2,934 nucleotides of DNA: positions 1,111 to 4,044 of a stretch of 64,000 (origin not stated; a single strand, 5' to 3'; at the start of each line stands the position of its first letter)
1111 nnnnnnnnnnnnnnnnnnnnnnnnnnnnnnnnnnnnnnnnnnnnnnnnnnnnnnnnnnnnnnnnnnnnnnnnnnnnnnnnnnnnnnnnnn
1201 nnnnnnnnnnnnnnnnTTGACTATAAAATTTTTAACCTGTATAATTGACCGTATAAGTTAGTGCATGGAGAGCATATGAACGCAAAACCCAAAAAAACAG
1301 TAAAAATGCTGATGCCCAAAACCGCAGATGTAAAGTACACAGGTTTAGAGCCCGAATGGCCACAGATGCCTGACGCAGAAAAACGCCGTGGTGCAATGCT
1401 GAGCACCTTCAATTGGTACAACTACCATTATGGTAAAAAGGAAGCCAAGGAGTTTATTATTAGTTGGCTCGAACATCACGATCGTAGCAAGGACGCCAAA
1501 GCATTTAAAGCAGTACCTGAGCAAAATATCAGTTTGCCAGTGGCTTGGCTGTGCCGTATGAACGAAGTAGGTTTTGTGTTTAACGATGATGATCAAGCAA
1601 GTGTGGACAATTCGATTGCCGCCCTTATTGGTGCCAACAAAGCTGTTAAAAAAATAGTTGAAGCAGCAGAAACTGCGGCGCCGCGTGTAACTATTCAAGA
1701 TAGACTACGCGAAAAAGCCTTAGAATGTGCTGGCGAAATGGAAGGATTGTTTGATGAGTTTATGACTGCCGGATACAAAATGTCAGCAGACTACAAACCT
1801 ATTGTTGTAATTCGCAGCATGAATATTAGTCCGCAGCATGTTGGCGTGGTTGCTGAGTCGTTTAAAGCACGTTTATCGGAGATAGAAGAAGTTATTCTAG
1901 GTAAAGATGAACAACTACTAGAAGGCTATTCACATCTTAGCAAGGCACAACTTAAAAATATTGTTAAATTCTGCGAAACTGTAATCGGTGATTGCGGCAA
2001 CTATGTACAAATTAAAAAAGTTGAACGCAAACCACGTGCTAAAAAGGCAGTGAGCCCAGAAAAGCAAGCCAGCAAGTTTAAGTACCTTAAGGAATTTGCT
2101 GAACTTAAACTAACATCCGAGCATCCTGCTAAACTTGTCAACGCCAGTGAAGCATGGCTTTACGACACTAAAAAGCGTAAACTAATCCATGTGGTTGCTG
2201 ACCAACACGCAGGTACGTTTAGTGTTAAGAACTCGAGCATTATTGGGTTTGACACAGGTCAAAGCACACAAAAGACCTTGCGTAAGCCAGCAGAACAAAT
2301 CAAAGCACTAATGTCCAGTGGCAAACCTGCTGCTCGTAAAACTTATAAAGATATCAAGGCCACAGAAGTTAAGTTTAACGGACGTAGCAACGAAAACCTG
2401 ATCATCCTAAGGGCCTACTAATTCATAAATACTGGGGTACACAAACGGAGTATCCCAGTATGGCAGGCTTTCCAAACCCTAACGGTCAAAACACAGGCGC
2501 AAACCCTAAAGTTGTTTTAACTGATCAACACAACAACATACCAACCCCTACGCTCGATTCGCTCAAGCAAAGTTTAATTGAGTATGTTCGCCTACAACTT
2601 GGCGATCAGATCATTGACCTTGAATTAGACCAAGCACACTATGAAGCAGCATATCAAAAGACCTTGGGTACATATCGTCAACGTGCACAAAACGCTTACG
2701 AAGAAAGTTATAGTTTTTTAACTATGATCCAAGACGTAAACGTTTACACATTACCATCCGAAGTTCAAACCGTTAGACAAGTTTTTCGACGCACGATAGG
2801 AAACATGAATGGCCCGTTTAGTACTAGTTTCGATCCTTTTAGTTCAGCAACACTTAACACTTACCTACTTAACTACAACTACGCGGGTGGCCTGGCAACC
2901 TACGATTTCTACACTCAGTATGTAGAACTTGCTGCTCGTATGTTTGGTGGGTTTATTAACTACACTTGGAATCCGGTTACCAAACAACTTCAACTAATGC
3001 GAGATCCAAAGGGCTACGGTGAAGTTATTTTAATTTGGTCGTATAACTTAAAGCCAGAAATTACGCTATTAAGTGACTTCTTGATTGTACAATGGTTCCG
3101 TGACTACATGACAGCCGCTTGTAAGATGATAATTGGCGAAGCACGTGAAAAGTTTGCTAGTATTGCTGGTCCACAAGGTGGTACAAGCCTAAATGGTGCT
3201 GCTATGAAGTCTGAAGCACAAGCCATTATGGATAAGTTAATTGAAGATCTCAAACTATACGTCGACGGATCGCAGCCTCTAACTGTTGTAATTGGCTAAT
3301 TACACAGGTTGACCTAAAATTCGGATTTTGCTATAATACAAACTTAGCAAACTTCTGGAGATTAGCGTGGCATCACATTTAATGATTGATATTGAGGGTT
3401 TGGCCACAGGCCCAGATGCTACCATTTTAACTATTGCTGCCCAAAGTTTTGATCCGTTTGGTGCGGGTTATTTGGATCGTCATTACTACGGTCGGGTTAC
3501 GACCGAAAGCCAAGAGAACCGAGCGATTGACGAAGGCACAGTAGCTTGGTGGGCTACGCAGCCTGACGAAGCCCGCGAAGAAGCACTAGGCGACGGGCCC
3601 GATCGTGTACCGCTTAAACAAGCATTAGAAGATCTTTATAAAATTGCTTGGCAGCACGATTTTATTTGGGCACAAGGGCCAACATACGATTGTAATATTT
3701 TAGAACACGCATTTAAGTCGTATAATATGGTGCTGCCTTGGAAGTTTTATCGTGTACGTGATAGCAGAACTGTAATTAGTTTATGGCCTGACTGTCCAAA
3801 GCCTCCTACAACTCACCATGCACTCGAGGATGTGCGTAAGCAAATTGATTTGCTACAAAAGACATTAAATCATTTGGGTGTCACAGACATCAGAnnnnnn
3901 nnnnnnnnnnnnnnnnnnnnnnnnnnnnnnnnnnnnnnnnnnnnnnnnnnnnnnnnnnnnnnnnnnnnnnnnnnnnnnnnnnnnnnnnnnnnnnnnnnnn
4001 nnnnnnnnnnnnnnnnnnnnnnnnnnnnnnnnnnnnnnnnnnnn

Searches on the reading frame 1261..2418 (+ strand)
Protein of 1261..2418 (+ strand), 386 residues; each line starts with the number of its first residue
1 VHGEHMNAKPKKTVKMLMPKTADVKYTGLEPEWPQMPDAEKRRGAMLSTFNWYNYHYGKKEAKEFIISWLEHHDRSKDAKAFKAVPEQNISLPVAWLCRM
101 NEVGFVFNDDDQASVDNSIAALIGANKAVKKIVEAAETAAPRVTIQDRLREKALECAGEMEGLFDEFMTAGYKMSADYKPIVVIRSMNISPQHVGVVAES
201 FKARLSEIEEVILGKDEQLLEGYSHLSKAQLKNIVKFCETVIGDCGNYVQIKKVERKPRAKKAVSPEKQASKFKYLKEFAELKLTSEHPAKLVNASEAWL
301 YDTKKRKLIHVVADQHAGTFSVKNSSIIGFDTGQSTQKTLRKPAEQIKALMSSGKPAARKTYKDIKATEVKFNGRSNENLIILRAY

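Call 12: search_protein_families(library=phrogs, proteins=[window:1261-2418:+], max_evalue=0.00001)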
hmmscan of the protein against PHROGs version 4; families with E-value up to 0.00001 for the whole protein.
window:1261-2418:+ (386 aa): 1 family
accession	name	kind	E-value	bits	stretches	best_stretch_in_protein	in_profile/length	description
phrog_11903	-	unknown function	3.8e-68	231.3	1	11-385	7-382/383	-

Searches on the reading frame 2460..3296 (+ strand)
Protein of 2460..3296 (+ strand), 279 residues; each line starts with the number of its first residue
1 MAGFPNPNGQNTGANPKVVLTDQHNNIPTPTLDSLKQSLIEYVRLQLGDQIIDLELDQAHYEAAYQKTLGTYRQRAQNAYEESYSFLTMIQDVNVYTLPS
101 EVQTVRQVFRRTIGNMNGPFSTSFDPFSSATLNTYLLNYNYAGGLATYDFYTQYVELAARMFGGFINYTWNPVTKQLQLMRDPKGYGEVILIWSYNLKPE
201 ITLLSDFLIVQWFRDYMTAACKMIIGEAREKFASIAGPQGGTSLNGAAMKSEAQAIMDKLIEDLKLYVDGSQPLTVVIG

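Call 12: search_protein_families(library=phrogs, proteins=[window:2460-3296:+], max_evalue=0.00001)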
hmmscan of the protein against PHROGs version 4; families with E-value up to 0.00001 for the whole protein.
window:2460-3296:+ (279 aa): 1 family
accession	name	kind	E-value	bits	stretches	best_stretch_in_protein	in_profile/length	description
phrog_211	-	connector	1.9e-27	97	1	36-277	727-974/976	head-tail adaptor Ad2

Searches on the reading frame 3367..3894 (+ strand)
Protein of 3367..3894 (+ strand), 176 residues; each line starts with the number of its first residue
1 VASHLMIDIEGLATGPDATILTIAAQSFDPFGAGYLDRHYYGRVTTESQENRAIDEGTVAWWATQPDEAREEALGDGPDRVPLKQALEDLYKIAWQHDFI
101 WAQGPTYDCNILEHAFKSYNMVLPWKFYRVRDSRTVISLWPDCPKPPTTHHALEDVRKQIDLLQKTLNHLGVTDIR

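Call 12: search_protein_families(library=phrogs, proteins=[window:3367-3894:+], max_evalue=0.00001)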
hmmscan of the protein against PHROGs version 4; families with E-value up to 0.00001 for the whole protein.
window:3367-3894:+ (176 aa): 5 families
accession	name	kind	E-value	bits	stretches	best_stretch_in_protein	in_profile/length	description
phrog_255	-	DNA, RNA and nucleotide metabolism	3.9e-40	139.2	1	3-170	181-362/436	exonuclease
phrog_14078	-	unknown function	1.4e-20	74.9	1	3-142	82-221/264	-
phrog_2082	-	DNA, RNA and nucleotide metabolism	1.1e-12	48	1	2-140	640-778/823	exonuclease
phrog_20376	-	DNA, RNA and nucleotide metabolism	2.4e-12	47.3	1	2-141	347-486/530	exonuclease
phrog_8783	-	unknown function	1.1e-06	29.4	1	100-139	29-68/114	-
